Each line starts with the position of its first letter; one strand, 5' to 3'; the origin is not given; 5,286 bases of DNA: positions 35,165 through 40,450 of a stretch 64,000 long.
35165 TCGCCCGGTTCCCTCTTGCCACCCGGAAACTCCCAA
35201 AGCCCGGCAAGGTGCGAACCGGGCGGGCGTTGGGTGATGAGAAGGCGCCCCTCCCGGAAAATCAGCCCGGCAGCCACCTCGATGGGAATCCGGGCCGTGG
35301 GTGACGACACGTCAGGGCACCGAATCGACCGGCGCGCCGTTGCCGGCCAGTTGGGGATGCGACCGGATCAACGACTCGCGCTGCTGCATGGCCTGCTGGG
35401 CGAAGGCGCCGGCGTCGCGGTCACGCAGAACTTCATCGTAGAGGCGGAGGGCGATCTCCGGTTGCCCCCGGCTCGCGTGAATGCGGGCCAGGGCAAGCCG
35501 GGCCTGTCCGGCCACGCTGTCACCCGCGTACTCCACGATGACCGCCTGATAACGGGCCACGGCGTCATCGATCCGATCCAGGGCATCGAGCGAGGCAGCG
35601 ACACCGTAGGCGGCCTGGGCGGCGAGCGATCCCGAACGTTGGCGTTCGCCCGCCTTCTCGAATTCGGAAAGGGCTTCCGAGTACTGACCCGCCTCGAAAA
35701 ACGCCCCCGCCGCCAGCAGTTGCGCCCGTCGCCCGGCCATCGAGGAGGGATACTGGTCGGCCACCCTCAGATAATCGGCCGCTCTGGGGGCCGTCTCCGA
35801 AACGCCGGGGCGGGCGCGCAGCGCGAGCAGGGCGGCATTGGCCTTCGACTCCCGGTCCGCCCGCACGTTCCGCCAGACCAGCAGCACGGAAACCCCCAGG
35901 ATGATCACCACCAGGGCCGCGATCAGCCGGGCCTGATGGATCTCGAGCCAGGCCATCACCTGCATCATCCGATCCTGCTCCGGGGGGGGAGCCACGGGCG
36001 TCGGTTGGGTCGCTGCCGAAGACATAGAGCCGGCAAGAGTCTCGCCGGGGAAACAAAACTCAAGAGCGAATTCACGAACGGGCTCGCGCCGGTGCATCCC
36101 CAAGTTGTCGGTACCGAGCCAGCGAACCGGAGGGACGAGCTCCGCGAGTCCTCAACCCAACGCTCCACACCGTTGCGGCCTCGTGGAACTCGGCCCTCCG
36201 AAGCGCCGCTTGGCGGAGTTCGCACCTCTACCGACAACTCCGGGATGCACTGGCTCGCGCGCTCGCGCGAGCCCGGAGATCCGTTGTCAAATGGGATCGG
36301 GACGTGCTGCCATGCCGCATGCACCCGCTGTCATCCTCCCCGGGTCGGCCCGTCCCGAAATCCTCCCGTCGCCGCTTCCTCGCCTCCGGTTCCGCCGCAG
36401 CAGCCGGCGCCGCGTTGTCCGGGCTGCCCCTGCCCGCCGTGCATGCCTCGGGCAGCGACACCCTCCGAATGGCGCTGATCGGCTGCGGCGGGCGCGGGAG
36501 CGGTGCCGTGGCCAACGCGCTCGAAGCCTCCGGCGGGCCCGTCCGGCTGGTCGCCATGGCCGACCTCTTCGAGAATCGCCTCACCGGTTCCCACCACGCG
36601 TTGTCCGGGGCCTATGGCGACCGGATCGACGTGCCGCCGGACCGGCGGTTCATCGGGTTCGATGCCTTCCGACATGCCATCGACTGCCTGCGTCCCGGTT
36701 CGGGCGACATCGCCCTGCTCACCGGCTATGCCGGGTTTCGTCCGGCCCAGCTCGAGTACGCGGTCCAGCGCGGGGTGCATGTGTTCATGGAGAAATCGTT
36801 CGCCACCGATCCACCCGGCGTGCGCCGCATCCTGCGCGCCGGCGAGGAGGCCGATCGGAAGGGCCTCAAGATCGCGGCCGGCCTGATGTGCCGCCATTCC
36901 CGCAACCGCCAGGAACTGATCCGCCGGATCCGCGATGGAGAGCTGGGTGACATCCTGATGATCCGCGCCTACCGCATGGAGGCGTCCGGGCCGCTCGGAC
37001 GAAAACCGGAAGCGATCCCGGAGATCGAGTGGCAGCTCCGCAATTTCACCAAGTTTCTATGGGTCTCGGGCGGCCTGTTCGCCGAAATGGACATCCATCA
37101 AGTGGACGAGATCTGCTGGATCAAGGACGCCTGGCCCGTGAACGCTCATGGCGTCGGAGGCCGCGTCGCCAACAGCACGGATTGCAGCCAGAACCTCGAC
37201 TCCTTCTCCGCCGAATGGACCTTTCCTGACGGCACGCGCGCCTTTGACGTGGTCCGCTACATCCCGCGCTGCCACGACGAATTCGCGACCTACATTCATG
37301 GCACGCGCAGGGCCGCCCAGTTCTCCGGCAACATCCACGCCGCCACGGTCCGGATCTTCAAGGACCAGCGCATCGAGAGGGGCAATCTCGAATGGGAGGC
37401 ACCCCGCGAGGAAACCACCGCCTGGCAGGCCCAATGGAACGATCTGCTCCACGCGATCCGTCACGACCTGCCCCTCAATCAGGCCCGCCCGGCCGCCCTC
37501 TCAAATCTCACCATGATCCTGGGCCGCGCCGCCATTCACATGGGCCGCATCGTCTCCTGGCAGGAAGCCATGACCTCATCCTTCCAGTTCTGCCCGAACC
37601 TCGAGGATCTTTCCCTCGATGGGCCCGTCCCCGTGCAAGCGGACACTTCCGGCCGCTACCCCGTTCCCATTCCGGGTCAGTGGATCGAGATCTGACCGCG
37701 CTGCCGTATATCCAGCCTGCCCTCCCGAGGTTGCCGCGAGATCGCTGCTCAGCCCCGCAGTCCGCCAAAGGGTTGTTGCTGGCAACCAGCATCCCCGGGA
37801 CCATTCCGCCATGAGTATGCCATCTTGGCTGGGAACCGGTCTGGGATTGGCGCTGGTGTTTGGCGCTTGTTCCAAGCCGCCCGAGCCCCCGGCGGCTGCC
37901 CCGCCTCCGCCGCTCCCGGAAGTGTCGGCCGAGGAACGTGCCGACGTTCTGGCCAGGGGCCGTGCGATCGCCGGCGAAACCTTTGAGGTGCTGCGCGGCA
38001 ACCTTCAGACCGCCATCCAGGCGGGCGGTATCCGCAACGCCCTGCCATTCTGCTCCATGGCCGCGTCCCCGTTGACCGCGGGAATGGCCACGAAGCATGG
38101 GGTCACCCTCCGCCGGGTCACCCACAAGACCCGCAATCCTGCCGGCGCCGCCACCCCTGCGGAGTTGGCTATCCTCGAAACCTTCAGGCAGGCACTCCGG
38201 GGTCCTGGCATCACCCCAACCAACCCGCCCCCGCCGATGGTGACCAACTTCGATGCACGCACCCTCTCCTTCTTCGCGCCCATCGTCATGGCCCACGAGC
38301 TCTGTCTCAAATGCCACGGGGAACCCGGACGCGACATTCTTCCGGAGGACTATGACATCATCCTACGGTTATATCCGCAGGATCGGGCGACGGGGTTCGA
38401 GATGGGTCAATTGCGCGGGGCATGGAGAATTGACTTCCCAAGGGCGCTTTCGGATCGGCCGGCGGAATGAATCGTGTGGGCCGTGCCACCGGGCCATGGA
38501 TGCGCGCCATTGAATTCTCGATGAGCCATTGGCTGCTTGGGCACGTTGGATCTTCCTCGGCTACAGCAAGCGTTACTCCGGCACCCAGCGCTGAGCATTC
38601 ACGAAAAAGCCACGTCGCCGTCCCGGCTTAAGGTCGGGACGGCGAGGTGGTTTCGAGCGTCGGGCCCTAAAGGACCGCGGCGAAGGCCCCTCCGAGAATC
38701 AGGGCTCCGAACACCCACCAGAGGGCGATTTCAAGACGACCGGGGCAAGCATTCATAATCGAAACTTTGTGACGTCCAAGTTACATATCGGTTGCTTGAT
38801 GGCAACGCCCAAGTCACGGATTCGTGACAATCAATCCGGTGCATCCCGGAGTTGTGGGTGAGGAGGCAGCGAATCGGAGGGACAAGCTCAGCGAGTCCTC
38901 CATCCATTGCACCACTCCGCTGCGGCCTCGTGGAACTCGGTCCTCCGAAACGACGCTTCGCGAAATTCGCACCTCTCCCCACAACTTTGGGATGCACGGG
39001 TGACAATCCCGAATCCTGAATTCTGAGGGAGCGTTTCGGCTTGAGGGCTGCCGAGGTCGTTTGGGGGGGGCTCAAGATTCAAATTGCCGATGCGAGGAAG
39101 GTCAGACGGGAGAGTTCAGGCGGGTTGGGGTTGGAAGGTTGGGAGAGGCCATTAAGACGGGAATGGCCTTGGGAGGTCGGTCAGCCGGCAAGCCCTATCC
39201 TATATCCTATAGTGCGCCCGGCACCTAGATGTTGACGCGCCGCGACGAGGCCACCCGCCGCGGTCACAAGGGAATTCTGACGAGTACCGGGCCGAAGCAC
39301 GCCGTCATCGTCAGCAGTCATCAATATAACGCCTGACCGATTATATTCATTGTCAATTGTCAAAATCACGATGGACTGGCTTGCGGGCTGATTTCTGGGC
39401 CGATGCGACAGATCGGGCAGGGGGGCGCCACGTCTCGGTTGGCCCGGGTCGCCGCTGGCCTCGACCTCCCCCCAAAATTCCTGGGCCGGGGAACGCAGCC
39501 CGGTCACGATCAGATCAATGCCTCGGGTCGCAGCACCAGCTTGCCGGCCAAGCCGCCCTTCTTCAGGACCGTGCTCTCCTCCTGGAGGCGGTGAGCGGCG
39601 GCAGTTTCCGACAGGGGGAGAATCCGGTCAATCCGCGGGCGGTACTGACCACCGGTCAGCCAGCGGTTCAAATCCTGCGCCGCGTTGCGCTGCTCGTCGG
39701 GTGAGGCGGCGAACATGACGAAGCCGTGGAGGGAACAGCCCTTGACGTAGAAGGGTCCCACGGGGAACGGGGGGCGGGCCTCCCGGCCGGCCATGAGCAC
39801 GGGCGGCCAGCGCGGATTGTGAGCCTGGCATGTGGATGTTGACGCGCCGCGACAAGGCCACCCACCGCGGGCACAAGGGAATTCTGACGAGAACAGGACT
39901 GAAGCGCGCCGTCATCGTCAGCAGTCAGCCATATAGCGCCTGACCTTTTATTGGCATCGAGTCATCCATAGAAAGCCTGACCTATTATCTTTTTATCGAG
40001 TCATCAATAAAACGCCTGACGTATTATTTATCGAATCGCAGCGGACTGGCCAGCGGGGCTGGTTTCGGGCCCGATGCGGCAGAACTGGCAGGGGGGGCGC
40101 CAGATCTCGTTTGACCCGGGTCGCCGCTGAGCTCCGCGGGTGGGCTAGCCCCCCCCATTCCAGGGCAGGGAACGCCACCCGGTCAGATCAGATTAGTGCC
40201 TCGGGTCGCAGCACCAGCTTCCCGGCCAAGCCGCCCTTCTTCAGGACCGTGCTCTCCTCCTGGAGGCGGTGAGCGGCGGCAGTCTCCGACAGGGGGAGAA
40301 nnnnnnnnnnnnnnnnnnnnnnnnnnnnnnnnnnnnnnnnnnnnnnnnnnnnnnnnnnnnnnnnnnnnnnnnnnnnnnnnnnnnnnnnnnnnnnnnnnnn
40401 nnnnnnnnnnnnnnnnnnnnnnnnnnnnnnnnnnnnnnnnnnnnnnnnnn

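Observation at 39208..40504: Tandem duplication at the 3' end of qor, with 6 of 7 coding differences synonymous and a much more diverged non-coding part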

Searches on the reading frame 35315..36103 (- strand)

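Call 50: search_protein_families(library=pfam, proteins=[window:35315-36103:-], max_evalue=0.001)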
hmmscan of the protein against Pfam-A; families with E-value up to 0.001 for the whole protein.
window:35315-36103:- (263 aa): 6 families
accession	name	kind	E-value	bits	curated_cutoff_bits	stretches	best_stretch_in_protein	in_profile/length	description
PF09976.15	TPR_21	-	8.3e-10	39.2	25.5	1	52-184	3-135/193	Tetratricopeptide repeat-like domain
PF13428.12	TPR_14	-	0.00011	23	23.5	0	201-228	3-30/44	Tetratricopeptide repeat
PF13424.12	TPR_12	-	0.00035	21.2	30.1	0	161-227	2-73/77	Tetratricopeptide repeat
PF13174.12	TPR_6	-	0.00041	21.2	26.3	0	164-193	2-31/33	Tetratricopeptide repeat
PF12895.13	ANAPC3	-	0.00083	20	27.2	0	126-185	24-79/82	Anaphase-promoting complex, cyclosome, subunit 3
PF13432.12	TPR_16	-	0.00087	20.1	32.7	0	172-230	7-61/65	Tetratricopeptide repeat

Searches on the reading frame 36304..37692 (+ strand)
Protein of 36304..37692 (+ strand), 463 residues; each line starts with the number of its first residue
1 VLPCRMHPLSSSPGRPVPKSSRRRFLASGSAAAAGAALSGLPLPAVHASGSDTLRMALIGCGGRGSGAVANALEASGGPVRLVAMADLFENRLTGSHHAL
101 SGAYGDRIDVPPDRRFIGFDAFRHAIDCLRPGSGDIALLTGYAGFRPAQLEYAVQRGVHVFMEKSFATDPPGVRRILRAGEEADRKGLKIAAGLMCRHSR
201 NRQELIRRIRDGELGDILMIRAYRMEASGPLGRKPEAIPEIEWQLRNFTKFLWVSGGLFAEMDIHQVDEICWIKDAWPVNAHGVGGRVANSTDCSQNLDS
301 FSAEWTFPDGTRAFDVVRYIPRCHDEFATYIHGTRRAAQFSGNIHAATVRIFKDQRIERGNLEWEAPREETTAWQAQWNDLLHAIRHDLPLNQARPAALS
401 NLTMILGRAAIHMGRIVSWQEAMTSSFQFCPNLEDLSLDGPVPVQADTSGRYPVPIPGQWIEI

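Call 34: find_encoding_contigs(protein=window:36304-37692:+, flank=10000, max_places=10)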
Protein seq(463 aa) (463 aa): no gene with exactly this product is on record in the collection.

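Call 50: search_protein_families(library=pfam, proteins=[window:36304-37692:+], max_evalue=0.001)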
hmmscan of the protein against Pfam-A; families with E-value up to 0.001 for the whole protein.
window:36304-37692:+ (463 aa): 1 family
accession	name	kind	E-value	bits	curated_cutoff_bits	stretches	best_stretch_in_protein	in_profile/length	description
PF22725.1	GFO_IDH_MocA_C3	-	3.3e-06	27.5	27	1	204-335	3-120/124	GFO/IDH/MocA C-terminal domain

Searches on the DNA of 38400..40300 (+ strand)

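Call 35: search_dna_similar(query=window:39000-40250:+, collection=plasmids, mode=distant, max_evalue=0.01)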
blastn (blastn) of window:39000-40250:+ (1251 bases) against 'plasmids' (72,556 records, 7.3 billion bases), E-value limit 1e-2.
Records with a match: 1; places in all: 1; records where one place covers at least 80% of the query: 0.
Best place of each record, by identity: 80-90% 1.
By first word of the organism name: Halobaculum 1.
By predicted mobility (MOB-suite, as given by PLSDB): non-mobilizable 1.
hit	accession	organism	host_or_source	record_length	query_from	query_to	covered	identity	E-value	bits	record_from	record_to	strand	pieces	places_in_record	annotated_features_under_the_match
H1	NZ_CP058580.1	Halobaculum salinum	cell culture,saline soil sample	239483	762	805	4%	87.0%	8e-3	50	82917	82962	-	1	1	bacterio-opsin activator domain-containing protein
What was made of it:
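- Tried and rejected: Nothing relevant in plasmids; the only hit was a 44-nt chance match (call 35).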

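Call 36: search_dna_similar(query=window:39000-40250:+, collection=phages, mode=distant, max_evalue=0.01)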
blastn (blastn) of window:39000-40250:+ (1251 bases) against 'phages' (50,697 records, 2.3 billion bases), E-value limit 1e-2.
No match.
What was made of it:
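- On Integrative-element att scar (gene 3' end replaced by an element-borne copy, icd/e14 type): X was not found in plasmid or phage collections (calls 35, 36).
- X was not found in plasmids or phages by similarity search (calls 35, 36).
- Tried and rejected: Nothing in phages (call 36).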

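Call 60: search_rna_families(source=window, start=38400, end=40300, threshold=evalue, max_evalue=1)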
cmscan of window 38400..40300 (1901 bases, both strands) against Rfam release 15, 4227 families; matches with E-value up to 1: 1.
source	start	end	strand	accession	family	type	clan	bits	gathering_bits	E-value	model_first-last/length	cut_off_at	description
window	38871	38951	-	RF01997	mir-969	Gene; miRNA;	-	24.1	61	0.11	1-86/86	no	mir-969 microRNA precursor family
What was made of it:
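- Tried and rejected: The one permissive hit (mir-969, E = 0.11) lies in the D1 repeat, not in X (call 60).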

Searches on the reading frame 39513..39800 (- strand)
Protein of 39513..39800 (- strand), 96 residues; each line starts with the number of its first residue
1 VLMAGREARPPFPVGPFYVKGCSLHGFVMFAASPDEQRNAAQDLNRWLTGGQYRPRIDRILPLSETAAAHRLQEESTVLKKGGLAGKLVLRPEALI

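Call 20: find_encoding_contigs(protein=window:39513-39800:-, flank=10000, max_places=10)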
Protein seq(96 aa) (96 aa): no gene with exactly this product is on record in the collection.
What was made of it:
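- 39510..39815 (-): 5'-truncated qor fragment. Stop codon at 39510-39512, 96 collinear codons to 39801, an 11-nt deletion between 39801 and 39802, then 14 more qor bases. No product on record in public gene calls (call 20).
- No such product is on record (call 20).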

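Call 50: search_protein_families(library=pfam, proteins=[window:39513-39800:-], max_evalue=0.001)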
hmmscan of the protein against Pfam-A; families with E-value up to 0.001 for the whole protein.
window:39513-39800:- (96 aa): 1 family
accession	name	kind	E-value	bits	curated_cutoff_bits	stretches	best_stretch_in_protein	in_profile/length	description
PF13602.12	ADH_zinc_N_2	-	2.7e-06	28.8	27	1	27-77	77-127/134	Zinc-binding dehydrogenase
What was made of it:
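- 39510..39815 (-): Pfam ADH_zinc_N_2 C-terminal part only (call 50).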
